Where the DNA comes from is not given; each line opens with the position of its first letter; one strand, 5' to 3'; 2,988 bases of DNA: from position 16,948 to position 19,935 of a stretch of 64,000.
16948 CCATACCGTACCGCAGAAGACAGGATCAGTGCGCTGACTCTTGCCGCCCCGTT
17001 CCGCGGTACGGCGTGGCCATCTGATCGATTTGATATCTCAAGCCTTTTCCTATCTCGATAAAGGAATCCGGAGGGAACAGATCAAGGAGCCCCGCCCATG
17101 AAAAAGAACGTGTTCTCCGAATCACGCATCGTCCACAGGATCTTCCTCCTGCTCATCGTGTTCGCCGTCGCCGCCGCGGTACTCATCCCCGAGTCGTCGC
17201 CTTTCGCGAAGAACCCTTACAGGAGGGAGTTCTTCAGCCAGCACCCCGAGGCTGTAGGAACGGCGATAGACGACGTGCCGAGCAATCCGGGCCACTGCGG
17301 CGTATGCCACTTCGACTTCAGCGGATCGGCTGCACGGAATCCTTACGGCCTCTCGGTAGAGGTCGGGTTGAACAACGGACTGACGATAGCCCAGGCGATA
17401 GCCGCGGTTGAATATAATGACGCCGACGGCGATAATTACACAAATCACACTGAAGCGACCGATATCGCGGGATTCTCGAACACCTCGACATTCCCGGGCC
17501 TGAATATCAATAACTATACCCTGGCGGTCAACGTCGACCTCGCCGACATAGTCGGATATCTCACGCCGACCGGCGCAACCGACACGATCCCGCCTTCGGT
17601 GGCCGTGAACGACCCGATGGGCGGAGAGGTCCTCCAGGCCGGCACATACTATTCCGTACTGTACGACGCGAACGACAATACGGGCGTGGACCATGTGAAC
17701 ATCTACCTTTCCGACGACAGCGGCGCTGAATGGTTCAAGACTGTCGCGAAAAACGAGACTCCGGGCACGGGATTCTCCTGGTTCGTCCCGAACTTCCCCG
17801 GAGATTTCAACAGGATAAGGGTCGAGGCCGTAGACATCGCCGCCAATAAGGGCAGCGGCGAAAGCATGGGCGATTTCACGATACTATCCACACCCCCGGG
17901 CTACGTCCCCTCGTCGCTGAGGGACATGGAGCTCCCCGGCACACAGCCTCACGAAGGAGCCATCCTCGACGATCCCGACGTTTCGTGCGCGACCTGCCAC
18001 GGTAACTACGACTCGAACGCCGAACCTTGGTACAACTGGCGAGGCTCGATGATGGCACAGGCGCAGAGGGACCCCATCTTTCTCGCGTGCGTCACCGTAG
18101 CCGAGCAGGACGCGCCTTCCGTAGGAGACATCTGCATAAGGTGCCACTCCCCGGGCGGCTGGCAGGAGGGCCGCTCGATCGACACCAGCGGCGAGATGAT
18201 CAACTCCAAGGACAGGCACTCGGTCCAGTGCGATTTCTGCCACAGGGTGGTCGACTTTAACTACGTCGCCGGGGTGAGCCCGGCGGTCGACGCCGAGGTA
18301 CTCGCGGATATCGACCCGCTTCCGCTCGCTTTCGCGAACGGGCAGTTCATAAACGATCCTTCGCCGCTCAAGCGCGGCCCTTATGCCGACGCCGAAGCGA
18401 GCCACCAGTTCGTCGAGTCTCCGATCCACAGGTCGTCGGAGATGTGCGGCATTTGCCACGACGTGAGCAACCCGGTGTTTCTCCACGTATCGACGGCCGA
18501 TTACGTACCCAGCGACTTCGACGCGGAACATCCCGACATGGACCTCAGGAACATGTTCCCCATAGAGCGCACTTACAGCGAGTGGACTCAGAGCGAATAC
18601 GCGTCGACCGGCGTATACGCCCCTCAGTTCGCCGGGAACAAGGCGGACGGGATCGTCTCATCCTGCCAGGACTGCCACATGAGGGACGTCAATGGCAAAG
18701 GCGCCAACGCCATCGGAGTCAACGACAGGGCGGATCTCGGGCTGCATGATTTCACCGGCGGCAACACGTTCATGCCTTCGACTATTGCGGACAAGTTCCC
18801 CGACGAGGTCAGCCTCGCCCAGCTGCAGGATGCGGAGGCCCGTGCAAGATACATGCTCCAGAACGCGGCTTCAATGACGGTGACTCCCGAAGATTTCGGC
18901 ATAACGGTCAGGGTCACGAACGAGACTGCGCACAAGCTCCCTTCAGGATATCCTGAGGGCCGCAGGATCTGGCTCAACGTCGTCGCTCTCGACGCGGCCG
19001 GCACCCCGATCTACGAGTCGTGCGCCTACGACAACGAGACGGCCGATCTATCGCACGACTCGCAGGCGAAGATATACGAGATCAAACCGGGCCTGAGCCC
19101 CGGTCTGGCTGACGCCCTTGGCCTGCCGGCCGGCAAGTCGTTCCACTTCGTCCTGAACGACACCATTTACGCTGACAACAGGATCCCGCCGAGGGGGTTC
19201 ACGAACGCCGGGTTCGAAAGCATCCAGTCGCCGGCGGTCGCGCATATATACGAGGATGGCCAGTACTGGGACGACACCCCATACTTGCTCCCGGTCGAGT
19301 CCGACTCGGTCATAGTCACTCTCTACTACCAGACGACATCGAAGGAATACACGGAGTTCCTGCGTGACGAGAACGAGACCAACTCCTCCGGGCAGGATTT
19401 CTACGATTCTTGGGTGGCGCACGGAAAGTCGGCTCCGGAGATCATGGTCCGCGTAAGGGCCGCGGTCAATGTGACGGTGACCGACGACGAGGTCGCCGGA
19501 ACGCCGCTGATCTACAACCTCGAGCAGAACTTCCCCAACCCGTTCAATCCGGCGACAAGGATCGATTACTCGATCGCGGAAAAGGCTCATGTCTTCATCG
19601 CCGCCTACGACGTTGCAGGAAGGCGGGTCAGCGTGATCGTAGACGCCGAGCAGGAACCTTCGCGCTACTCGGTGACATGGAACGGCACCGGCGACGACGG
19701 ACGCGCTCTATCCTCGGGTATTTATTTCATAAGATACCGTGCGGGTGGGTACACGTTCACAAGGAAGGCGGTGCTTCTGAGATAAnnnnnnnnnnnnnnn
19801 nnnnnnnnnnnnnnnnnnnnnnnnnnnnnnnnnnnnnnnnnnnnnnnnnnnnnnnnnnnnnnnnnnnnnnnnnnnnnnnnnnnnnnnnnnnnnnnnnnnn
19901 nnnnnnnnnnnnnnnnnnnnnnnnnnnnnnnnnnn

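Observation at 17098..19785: Six-heme c-type cytochrome with a T9SS C-terminal sorting domain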

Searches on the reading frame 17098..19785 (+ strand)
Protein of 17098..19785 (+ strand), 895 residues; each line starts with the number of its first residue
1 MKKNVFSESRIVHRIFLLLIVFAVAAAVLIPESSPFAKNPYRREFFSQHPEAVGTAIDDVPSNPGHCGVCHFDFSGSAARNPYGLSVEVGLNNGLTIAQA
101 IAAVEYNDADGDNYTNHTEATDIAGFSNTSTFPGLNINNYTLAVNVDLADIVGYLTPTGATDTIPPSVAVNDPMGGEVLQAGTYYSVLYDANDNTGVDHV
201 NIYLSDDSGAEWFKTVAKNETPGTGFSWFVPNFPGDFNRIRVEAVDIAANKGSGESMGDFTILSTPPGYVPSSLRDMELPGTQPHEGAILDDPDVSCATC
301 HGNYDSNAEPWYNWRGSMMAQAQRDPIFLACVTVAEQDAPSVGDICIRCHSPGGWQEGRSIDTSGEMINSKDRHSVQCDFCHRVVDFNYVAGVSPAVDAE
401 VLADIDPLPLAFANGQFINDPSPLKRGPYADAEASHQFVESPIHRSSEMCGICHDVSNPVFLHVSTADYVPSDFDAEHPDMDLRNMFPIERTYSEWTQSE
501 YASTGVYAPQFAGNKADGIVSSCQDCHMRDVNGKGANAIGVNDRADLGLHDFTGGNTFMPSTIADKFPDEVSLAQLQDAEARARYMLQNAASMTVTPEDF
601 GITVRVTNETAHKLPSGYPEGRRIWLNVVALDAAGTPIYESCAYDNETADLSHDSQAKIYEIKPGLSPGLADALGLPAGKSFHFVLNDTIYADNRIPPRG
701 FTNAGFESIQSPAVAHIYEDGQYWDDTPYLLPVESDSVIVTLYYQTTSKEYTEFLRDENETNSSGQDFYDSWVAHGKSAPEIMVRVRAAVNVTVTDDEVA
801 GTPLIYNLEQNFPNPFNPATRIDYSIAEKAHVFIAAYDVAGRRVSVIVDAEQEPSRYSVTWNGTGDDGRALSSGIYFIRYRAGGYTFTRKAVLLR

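Call 4: search_protein_families(library=pfam, proteins=[window:17098-19785:+], max_evalue=1)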
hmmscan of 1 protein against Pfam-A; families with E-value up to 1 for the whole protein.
window:17098-19785:+ (895 aa): 8 families
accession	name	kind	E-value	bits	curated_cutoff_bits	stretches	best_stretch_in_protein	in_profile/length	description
PF22113.1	Mtrc-MtrF_II-IV_dom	-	8.7e-06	25.8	30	1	294-384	81-165/176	Outer membrane cytochrome MtrC/MtrF-like, domains II/IV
PF13860.13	FlgD_ig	-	1.2e-05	25.6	27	1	822-878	14-71/79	FlgD Ig-like domain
PF14522.11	Cytochrome_C7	-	3.8e-05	23.9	24.8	1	293-383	12-67/67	Cytochrome c7 and related cytochrome c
PF18962.6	Por_Secre_tail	-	0.00024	21.8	27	1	812-892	2-74/75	Secretion system C-terminal sorting domain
PF17957.7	Big_7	-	0.01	16.9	24.1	1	166-228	1-56/70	Bacterial Ig domain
PF13435.11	Cytochrome_C554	-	0.035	15.5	20.8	1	297-382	2-83/84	Cytochrome c554 and c-prime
PF00111.32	Fer2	-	0.5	10.8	21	0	296-335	39-76/77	2Fe-2S iron-sulfur cluster binding domain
PF07627.16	PSCyt3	-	0.95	10.2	27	0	443-460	64-81/98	Protein of unknown function (DUF1588)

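Call 5: search_protein_families(library=ncbifam, proteins=[window:17098-19785:+], max_evalue=1)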
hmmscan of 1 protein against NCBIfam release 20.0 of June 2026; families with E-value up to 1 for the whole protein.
window:17098-19785:+ (895 aa): 10 families
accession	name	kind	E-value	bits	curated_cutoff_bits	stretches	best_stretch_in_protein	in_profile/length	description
NF040886.1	cyt_C_like_Sec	equivalog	8.1e-09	34.5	250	1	516-641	239-338/423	multiheme c-type cytochrome (seleno)protein ExtKL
TIGR04183.1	Por_Secre_tail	domain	6e-06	26.2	23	1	812-891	2-69/72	T9SS type A sorting domain-containing protein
NF052323.1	T9SSA_dep_M6i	equivalog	0.00087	17.3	600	1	811-882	960-1026/1043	T9SS-dependent M6-like inactivated metalloprotease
NF038113.1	T9SSA_dep_M36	equivalog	0.0014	16.8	885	1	807-892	791-867/869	T9SS-dependent M36 family metallopeptidase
NF033707.1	T9SS_sortase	equivalog_domain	0.0085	13.7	420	1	810-880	1000-1075/1095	type IX secretion system sortase PorU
NF041762.1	diheme_GEGP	equivalog_domain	0.025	13.8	300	1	64-123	48-111/359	GEGP motif-containing diheme protein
NF005176.1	PRK06655.1-1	equivalog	0.063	13.2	230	1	831-882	98-149/197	flagellar hook assembly protein FlgD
NF009276.0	PRK12633.1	equivalog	0.066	12.9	383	1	828-881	127-180/234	flagellar basal body rod modification protein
NF009453.0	PRK12813.1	equivalog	0.072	12.6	264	1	832-878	126-169/223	flagellar basal body rod modification protein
NF041840.1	rnfG_Methano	equivalog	0.1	12.2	230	1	214-264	120-170/189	Rnf electron transport complex subunit RnfG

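Call 7: find_homologous_proteins(query=window:17098-19785:+)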
Query window:17098-19785:+ (895 aa): 2414 proteins with E <= 0.001 among 8000 candidates; the best 120 are listed.
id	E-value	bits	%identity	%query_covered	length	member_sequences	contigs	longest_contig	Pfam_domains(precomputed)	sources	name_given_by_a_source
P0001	0.0e+0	1919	90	100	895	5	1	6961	PF13860.13,PF22113.2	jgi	-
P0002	0.0e+0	1711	81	100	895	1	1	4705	PF13860.13,PF22113.2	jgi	jgi:hypothetical protein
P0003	0.0e+0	1710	81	100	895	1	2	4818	PF13860.13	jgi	jgi:hypothetical protein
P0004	0.0e+0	1695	79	100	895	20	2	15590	PF13860.13,PF14522.12,PF22113.2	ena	-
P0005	0.0e+0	1646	77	100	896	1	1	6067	PF13860.13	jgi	jgi:hypothetical protein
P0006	0.0e+0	1491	70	100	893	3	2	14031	PF13860.13,PF14522.12,PF22113.2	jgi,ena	jgi:hypothetical protein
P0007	0.0e+0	1487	72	99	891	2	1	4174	PF13860.13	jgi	-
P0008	0.0e+0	1452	70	100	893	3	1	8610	PF18962.8,PF13860.13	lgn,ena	-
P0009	0.0e+0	1449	82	83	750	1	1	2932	PF22113.2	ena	-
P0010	0.0e+0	1438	69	99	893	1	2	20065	PF18962.8,PF22113.2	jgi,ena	-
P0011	0.0e+0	1430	68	100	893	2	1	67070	PF18962.8,PF13860.13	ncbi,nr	ncbi:MAG: T9SS type A sorting domain-containing protein [Candidatus Krumholzibacteriota bacterium]|n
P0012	0.0e+0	1394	66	100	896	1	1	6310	PF18962.8,PF13860.13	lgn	-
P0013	0.0e+0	1393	67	98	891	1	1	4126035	PF17957.8,PF18962.8,PF13860.13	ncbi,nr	ncbi:MAG: T9SS type A sorting domain-containing protein [bacterium]|nr:MAG: T9SS type A sorting doma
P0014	0.0e+0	1390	65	100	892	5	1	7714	PF18962.8,PF13860.13,PF22113.2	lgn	-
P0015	0.0e+0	1389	66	100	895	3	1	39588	PF17957.8,PF18962.8,PF13860.13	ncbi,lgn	-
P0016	0.0e+0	1386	66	100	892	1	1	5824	PF18962.8,PF13860.13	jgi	jgi:hypothetical protein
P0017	0.0e+0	1384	66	99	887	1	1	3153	PF18962.8,PF13860.13,PF14522.12,PF22113.2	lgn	-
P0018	0.0e+0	1375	67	96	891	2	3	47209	PF18962.8,PF13860.13,PF22113.2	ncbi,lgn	-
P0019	0.0e+0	1375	66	98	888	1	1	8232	PF18962.8,PF13860.13,PF22113.2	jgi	jgi:cytochrome c553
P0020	0.0e+0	1372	70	93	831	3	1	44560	PF18962.8,PF13860.13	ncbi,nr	ncbi:MAG: T9SS type A sorting domain-containing protein, partial [Candidatus Krumholzibacteria bacte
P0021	0.0e+0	1371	65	100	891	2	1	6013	PF18962.8,PF13860.13,PF22113.2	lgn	-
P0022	0.0e+0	1362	66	99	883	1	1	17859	PF18962.8,PF13860.13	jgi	jgi:hypothetical protein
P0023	0.0e+0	1354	65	98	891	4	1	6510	PF18962.8,PF13860.13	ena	-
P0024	0.0e+0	1351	66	98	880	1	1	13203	PF17957.8,PF18962.8,PF13860.13,PF14522.12,PF22113.2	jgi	jgi:hypothetical protein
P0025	0.0e+0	1351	67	96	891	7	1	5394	PF18962.8,PF13860.13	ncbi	-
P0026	0.0e+0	1350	71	89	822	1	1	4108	PF17957.8,PF14522.12,PF22113.2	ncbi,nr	ncbi:MAG: Ig-like domain-containing protein, partial [Candidatus Krumholzibacteria bacterium]|nr:Ig-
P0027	0.0e+0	1348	66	98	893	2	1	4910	PF18962.8,PF13860.13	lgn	-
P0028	0.0e+0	1345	65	99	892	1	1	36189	PF18962.8,PF13860.13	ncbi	-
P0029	0.0e+0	1345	65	100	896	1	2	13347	PF18962.8,PF13860.13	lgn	-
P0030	0.0e+0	1344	65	99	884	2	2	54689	PF18962.8,PF13860.13,PF14522.12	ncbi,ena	-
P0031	0.0e+0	1344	66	96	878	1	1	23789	PF17957.8,PF13860.13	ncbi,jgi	-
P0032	0.0e+0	1343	64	98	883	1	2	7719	PF13860.13,PF22113.2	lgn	-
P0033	0.0e+0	1340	64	98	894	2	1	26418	PF17957.8,PF18962.8,PF13860.13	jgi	jgi:hypothetical protein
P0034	0.0e+0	1339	64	97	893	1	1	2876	PF18962.8,PF13860.13,PF22113.2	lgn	-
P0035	0.0e+0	1338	64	99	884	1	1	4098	PF17957.8,PF18962.8,PF13860.13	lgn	-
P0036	0.0e+0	1336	65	96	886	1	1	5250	PF18962.8,PF22113.2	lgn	-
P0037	0.0e+0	1336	64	99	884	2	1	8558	PF13860.13,PF22113.2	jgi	jgi:hypothetical protein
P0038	0.0e+0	1336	64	98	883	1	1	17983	PF18962.8,PF13860.13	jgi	jgi:hypothetical protein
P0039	0.0e+0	1334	65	98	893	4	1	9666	PF18962.8,PF13860.13,PF14522.12,PF22113.2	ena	-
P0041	0.0e+0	1329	64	99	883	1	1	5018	PF13860.13,PF22113.2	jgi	jgi:hypothetical protein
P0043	0.0e+0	1328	63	100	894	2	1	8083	PF18962.8,PF13860.13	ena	-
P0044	0.0e+0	1328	64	99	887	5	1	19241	PF18962.8,PF13860.13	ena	-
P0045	0.0e+0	1327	65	96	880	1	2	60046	PF13860.13,PF22113.2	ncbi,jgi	jgi:mono/diheme cytochrome c family protein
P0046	0.0e+0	1322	64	99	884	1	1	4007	PF17957.8,PF18962.8,PF13860.13,PF22113.2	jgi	jgi:hypothetical protein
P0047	0.0e+0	1321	64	98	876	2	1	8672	PF18962.8,PF13860.13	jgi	jgi:hypothetical protein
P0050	0.0e+0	1319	64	98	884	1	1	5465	PF17957.8,PF18962.8,PF13860.13,PF22113.2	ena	-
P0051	0.0e+0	1317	64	98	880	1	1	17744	PF17957.8,PF13860.13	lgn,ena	-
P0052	0.0e+0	1315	62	100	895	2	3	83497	PF18962.8,PF13860.13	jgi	jgi:hypothetical protein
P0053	0.0e+0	1314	65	96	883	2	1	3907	PF18962.8,PF22113.2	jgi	jgi:cytochrome c553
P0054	0.0e+0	1310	63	98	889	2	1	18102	PF18962.8,PF13860.13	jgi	-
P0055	0.0e+0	1310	62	99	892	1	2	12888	PF18962.8,PF13860.13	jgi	jgi:hypothetical protein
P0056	0.0e+0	1309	63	98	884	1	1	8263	PF18962.8,PF14522.12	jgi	jgi:hypothetical protein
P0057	0.0e+0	1307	64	96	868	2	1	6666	PF18962.8,PF13860.13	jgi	jgi:cytochrome c553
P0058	0.0e+0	1307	63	97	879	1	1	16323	PF17957.8,PF18962.8,PF13860.13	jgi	jgi:hypothetical protein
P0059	0.0e+0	1307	63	98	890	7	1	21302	PF17957.8,PF18962.8,PF13860.13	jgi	jgi:hypothetical protein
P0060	0.0e+0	1307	62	98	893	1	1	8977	PF17957.8,PF18962.8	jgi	jgi:hypothetical protein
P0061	0.0e+0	1307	64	98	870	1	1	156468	PF17957.8,PF13860.13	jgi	jgi:cytochrome c553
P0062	0.0e+0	1307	64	96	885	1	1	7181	PF17957.8,PF18962.8,PF13860.13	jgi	jgi:hypothetical protein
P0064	0.0e+0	1303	63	98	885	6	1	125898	PF17957.8,PF18962.8,PF22113.2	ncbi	-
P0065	0.0e+0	1303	64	98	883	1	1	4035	PF18962.8,PF13860.13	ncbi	-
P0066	0.0e+0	1301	62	99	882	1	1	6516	PF17957.8,PF13860.13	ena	-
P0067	0.0e+0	1301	63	99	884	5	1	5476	PF13860.13,PF22113.2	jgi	jgi:hypothetical protein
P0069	0.0e+0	1300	63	98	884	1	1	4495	PF18962.8,PF13860.13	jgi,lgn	jgi:hypothetical protein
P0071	0.0e+0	1295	64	96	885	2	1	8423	PF18962.8,PF13860.13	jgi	jgi:hypothetical protein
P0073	0.0e+0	1290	62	96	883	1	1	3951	PF18962.8,PF13860.13,PF22113.2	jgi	jgi:hypothetical protein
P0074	0.0e+0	1290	62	98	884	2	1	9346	PF18962.8,PF13860.13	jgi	jgi:cytochrome c553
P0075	0.0e+0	1289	64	96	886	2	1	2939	PF17957.8,PF18962.8,PF13860.13,PF22113.2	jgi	jgi:hypothetical protein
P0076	0.0e+0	1288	64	99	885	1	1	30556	PF17957.8,PF13860.13,PF22113.2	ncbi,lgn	-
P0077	0.0e+0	1286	63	97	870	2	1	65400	PF18962.8,PF13860.13,PF22113.2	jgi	jgi:hypothetical protein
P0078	0.0e+0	1284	63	98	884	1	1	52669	PF17957.8,PF13860.13,PF22113.2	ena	-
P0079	0.0e+0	1283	62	98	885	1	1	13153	PF22113.2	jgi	jgi:hypothetical protein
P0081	0.0e+0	1281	64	96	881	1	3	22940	PF17957.8,PF18962.8,PF13860.13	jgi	jgi:hypothetical protein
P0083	0.0e+0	1280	63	96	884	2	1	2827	PF18962.8,PF13860.13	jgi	-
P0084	0.0e+0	1279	63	97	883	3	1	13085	PF13860.13,PF22113.2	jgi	jgi:cytochrome c553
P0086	0.0e+0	1277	62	98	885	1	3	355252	PF22113.2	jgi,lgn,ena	-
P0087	0.0e+0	1273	62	97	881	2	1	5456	PF17957.8,PF13860.13,PF22113.2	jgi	jgi:hypothetical protein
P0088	0.0e+0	1273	62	99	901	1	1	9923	PF13860.13,PF22113.2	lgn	-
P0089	0.0e+0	1273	62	98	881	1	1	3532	PF18962.8,PF13860.13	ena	-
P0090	0.0e+0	1273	62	99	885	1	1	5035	PF17957.8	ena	-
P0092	0.0e+0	1271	61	99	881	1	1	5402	PF17957.8,PF13860.13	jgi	jgi:hypothetical protein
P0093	0.0e+0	1270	63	98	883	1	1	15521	PF22113.2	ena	-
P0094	0.0e+0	1269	62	99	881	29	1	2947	PF17957.8,PF13860.13,PF22113.2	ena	-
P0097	0.0e+0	1264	62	98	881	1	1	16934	PF18962.8,PF13860.13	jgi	jgi:hypothetical protein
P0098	0.0e+0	1263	61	98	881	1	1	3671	PF17957.8,PF13860.13,PF22113.2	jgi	jgi:hypothetical protein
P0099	0.0e+0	1262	61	99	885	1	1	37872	PF17957.8,PF13860.13,PF22113.2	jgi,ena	-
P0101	0.0e+0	1261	62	97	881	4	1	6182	PF17957.8,PF18962.8,PF13860.13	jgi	jgi:hypothetical protein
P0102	0.0e+0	1260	62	99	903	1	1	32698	PF17957.8,PF13860.13,PF22113.2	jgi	jgi:hypothetical protein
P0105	0.0e+0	1255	60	99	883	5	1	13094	PF18962.8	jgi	jgi:cytochrome c553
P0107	0.0e+0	1255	62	96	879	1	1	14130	PF17957.8,PF13860.13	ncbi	-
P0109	0.0e+0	1254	62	96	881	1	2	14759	PF17957.8,PF13860.13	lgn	-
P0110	0.0e+0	1254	61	99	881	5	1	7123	PF18962.8,PF13860.13,PF22113.2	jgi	-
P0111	0.0e+0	1253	62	96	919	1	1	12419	PF17957.8,PF18962.8,PF13860.13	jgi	jgi:hypothetical protein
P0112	0.0e+0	1252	61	98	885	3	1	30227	PF13860.13,PF22113.2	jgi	-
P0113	0.0e+0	1251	60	98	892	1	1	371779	PF17957.8,PF18962.8,PF13860.13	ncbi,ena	-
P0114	0.0e+0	1251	62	98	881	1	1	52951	PF17957.8,PF18962.8,PF13860.13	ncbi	-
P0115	0.0e+0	1249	61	97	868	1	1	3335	PF17957.8,PF13860.13,PF22113.2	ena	-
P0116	0.0e+0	1247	61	98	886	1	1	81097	PF17957.8,PF13860.13,PF22113.2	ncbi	-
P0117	0.0e+0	1245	62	96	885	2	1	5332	PF13860.13,PF22113.2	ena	-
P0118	0.0e+0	1243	61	99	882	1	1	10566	PF17957.8,PF13860.13,PF22113.2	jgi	-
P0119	0.0e+0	1242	62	96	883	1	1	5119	PF17957.8,PF13860.13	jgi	-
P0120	0.0e+0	1240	61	96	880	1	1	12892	PF17957.8,PF18962.8,PF13860.13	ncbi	-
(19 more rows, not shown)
